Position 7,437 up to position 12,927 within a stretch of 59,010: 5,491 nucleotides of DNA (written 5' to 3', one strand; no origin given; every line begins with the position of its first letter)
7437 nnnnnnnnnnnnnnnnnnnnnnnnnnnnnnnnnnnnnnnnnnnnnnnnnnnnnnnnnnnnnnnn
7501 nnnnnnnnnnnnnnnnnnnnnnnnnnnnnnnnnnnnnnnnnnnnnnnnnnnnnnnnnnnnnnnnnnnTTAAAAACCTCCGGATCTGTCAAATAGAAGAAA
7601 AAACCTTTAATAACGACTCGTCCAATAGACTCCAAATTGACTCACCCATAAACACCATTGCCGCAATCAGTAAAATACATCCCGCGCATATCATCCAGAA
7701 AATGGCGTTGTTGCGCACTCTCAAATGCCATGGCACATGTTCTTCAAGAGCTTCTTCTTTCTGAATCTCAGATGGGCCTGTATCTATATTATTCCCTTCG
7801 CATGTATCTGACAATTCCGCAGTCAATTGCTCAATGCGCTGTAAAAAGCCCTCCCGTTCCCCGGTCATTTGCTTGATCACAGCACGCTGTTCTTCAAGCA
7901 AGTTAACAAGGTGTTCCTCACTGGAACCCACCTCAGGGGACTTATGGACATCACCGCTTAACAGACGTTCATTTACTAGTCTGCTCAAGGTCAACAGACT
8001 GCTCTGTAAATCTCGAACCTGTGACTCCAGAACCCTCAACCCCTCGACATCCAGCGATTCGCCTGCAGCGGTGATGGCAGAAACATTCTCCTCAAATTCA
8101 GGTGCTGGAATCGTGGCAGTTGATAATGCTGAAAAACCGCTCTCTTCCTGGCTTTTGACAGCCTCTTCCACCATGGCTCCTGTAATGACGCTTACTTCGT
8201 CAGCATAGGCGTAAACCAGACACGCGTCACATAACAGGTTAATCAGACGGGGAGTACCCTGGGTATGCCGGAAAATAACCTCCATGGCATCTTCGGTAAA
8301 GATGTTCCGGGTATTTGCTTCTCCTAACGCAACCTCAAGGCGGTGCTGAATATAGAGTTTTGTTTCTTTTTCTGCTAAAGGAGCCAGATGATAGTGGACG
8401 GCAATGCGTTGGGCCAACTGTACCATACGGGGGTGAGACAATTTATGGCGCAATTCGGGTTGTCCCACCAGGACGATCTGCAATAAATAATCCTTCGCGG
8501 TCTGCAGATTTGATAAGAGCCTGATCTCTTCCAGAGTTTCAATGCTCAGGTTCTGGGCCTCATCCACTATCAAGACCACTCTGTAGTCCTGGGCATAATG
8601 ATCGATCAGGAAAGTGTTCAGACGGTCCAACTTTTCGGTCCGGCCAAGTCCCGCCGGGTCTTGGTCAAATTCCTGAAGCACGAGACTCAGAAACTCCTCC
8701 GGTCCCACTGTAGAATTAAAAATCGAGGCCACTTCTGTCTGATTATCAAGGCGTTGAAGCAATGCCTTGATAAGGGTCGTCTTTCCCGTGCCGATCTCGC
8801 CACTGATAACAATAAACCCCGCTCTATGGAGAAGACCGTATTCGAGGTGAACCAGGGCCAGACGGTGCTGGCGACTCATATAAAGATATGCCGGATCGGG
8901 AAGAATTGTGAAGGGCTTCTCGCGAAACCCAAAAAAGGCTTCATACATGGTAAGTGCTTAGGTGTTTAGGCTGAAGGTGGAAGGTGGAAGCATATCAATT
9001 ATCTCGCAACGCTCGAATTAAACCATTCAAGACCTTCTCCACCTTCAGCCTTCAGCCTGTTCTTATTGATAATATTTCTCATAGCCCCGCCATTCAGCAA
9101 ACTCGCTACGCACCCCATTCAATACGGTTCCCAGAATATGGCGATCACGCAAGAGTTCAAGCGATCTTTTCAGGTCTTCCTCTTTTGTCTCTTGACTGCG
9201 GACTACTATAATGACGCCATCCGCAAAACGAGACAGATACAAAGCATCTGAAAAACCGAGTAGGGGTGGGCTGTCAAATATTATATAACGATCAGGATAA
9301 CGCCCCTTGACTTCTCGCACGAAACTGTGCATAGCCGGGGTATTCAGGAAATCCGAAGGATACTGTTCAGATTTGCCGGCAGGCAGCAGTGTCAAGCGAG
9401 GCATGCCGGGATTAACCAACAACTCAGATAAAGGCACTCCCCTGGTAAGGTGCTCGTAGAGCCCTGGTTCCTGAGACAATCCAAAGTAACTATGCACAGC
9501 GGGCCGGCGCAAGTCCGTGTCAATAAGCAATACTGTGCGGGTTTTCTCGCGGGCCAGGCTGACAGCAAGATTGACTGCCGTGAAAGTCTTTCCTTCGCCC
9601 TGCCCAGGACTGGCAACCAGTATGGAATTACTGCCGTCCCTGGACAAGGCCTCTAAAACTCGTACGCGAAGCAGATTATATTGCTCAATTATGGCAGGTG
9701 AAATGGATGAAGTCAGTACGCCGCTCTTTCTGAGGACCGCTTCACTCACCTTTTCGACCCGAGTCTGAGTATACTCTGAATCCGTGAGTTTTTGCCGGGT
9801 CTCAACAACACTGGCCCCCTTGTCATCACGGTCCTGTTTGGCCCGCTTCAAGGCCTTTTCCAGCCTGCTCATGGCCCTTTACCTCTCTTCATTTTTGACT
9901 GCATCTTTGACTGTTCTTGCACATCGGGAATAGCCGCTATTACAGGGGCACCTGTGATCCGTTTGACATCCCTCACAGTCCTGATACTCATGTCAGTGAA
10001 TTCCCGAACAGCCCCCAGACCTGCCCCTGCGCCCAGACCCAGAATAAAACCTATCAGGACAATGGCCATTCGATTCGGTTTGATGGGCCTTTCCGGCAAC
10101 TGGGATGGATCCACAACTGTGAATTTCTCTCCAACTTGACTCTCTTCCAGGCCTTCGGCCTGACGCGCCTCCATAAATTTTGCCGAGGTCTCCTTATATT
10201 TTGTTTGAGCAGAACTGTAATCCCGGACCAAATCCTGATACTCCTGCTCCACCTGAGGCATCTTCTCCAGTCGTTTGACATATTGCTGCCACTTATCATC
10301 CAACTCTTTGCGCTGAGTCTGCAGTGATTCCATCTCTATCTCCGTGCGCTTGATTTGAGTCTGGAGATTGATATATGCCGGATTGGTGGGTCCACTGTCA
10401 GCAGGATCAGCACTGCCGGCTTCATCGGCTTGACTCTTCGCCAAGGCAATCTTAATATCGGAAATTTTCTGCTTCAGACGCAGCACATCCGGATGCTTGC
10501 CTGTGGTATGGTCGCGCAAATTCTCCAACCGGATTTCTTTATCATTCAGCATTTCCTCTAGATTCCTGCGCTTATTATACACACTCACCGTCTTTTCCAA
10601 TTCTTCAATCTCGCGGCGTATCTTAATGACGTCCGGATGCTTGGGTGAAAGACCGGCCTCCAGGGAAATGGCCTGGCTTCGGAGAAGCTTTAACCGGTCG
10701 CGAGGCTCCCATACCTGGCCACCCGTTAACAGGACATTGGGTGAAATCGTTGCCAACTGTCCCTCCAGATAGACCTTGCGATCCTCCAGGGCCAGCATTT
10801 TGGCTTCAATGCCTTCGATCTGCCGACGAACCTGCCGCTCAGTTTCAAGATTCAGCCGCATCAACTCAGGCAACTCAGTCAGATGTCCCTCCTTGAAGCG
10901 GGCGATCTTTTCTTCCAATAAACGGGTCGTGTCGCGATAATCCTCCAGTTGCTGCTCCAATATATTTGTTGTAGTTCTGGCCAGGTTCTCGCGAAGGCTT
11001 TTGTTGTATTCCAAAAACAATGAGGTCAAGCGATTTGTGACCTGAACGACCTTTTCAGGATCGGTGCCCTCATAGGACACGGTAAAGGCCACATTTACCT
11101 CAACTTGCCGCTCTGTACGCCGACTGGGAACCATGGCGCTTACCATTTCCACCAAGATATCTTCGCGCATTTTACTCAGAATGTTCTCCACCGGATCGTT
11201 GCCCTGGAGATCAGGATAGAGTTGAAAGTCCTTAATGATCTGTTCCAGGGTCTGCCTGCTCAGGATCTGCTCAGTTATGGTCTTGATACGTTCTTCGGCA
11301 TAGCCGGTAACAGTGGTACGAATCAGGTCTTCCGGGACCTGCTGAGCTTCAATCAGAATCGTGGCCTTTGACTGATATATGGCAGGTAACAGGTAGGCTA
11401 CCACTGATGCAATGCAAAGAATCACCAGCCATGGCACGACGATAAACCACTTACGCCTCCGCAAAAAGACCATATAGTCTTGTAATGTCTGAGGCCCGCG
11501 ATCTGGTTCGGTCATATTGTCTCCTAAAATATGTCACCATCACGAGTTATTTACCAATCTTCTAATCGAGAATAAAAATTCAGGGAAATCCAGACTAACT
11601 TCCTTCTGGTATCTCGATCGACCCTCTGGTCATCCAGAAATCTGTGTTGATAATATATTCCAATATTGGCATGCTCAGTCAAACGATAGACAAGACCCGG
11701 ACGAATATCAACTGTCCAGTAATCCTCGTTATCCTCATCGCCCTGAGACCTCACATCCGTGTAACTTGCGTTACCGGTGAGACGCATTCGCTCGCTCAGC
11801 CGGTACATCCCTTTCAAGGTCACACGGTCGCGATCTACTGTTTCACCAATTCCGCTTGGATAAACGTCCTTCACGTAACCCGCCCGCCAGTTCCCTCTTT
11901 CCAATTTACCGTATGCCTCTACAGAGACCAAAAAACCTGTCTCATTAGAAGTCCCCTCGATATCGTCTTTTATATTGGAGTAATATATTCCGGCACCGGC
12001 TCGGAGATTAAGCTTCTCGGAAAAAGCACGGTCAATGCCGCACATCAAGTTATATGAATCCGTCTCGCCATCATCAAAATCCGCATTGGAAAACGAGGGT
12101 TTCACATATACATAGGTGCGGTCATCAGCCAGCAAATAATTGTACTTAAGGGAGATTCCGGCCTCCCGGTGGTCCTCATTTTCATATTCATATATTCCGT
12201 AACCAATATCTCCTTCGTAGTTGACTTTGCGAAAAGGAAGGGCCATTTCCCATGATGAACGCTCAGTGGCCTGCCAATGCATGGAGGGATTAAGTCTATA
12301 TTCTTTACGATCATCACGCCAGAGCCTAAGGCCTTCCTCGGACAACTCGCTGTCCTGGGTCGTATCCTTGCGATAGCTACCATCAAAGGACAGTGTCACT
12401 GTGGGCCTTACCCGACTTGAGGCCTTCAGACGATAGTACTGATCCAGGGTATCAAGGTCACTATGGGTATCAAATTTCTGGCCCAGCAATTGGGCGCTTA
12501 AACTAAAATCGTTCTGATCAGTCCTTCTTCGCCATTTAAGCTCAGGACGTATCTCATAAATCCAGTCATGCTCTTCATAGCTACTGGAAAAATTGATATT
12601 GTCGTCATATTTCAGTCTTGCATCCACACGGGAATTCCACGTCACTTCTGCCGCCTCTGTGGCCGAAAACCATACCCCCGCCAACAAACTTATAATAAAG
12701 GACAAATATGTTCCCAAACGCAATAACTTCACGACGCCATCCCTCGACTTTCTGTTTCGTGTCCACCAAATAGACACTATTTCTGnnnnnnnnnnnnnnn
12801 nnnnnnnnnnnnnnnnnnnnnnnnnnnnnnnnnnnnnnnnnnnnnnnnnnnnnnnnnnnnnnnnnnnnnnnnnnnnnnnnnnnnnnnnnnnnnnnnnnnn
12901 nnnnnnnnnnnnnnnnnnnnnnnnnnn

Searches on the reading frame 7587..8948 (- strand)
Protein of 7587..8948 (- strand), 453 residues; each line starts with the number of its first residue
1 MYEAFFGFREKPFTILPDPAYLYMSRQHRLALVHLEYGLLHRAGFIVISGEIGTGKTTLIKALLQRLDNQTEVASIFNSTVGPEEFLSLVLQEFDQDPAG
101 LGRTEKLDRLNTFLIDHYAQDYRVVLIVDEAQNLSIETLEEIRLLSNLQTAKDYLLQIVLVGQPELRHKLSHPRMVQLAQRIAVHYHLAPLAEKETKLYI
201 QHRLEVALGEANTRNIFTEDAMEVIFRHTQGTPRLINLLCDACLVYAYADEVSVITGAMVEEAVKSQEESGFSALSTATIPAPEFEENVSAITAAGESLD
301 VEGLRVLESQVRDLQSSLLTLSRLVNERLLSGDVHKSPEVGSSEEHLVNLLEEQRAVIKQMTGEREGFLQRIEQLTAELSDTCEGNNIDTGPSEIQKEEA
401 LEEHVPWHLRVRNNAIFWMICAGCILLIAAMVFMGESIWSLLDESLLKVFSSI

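Call 89: search_protein_families(library=pfam, proteins=[window:7587-8948:-], max_evalue=0.000001)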
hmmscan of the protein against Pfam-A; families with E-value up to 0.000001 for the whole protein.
window:7587-8948:- (453 aa): 2 families
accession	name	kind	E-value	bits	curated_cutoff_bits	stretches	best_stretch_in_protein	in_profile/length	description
PF13401.12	AAA_22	-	5.3e-28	98.4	27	1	42-170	4-130/130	AAA domain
PF13191.12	AAA_16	-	2.7e-09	38.2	32.6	1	41-156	22-165/167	AAA ATPase domain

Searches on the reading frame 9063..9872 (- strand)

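Call 89: search_protein_families(library=pfam, proteins=[window:9063-9872:-], max_evalue=0.000001)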
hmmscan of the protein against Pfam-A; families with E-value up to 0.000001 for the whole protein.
window:9063-9872:- (269 aa): 3 families
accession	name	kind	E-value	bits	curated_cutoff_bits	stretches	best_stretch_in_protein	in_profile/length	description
PF13614.12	AAA_31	-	4.4e-11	43.5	27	1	91-232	11-155/177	AAA domain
PF01656.29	CbiA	-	9.3e-09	35.8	25.4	1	84-257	1-86/125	CobQ/CobB/MinD/ParA nucleotide binding domain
PF10609.15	ParA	-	1.2e-08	35.2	27.1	1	82-252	4-173/246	NUBPL iron-transfer P-loop NTPase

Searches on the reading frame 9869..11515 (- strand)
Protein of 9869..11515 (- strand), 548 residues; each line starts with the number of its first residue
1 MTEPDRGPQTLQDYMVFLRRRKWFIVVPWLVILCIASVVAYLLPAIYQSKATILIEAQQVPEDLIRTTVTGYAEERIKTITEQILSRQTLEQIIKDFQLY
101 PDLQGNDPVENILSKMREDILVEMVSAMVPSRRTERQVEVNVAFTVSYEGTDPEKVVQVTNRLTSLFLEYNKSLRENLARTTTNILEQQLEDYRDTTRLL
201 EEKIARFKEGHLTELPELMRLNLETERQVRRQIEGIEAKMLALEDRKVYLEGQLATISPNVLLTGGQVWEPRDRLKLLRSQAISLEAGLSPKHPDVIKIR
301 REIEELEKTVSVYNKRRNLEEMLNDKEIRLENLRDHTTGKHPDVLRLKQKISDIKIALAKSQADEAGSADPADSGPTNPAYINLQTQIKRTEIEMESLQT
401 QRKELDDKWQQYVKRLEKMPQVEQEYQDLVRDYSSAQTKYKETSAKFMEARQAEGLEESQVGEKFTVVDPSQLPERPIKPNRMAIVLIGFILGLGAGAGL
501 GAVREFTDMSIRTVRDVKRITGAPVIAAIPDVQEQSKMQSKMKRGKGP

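Call 89: search_protein_families(library=pfam, proteins=[window:9869-11515:-], max_evalue=0.000001)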
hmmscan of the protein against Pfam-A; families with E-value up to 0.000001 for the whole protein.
window:9869-11515:- (548 aa): 2 families
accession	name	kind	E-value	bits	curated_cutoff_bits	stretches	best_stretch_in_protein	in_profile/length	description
PF13807.11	GNVR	-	2.4e-08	34.2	27.7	1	422-505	2-81/82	G-rich domain on putative tyrosine kinase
PF02706.20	Wzz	-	4.1e-08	33.9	25.5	1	11-96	5-90/91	Chain length determinant protein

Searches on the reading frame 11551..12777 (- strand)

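Call 89: search_protein_families(library=pfam, proteins=[window:11551-12777:-], max_evalue=0.000001)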
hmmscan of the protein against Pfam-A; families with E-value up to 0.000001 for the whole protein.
window:11551-12777:- (408 aa): 1 family
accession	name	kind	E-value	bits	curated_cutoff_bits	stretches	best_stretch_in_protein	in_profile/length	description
PF13505.12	OMP_b-brl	-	3.6e-12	47.2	28.7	0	199-282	80-167/175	Outer membrane protein beta-barrel domain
